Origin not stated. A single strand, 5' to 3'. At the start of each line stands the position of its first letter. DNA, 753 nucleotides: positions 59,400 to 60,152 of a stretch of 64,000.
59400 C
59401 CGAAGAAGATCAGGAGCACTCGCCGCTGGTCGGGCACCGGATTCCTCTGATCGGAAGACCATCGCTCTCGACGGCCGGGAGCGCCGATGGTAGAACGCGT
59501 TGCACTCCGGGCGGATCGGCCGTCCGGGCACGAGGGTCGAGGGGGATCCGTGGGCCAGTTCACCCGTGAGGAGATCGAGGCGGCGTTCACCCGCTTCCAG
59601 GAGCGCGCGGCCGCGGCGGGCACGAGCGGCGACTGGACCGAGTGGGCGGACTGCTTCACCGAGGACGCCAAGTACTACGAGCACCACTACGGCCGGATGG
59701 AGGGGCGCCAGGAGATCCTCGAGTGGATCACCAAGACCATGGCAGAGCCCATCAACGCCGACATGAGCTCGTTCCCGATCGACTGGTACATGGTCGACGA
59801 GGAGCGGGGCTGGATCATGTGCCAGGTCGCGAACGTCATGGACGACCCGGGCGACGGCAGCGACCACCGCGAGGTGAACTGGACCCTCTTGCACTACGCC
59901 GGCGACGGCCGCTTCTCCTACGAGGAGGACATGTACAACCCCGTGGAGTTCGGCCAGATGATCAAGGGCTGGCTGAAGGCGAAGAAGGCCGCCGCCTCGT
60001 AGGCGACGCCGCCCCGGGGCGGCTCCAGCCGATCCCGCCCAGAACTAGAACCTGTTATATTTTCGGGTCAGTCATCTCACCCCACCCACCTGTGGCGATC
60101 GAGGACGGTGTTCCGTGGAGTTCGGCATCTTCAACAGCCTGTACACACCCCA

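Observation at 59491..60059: Two KstR-type boxes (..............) bracket the NTF2-like/LLM monooxygenase unit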

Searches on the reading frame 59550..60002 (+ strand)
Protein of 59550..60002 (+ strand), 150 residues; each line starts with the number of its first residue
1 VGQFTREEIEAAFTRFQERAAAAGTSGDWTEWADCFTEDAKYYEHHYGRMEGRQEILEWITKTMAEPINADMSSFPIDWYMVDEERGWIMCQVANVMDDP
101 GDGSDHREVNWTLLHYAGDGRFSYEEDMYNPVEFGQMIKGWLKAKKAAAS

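Call 7: search_protein_families(library=pfam, proteins=[window:59550-60002:+], max_evalue=0.01)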
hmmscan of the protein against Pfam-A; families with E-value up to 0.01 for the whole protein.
window:59550-60002:+ (150 aa): 2 families
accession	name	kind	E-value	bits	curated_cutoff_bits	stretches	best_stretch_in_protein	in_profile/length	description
PF13577.12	SnoaL_4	-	8.7e-07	29.4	24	1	10-68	6-65/126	SnoaL-like domain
PF12680.13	SnoaL_2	-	8.8e-07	29.9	27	1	20-94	4-74/102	SnoaL-like domain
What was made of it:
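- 59550..60002 (+): SnoaL/NTF2-like protein gene (150 aa, GTG start preceded by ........), lying between the two boxes. Pfam SnoaL_4 and SnoaL_2 (call 7).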

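Call 9: search_protein_families(library=ncbifam, proteins=[window:59550-60002:+], max_evalue=0.001)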
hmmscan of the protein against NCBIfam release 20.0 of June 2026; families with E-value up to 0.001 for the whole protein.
window:59550-60002:+ (150 aa): 1 family
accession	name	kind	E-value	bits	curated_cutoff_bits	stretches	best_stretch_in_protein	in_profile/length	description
TIGR02246.1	TIGR02246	subfamily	0.00031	20.7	33.95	1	15-84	8-78/128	SgcJ/EcaC family oxidoreductase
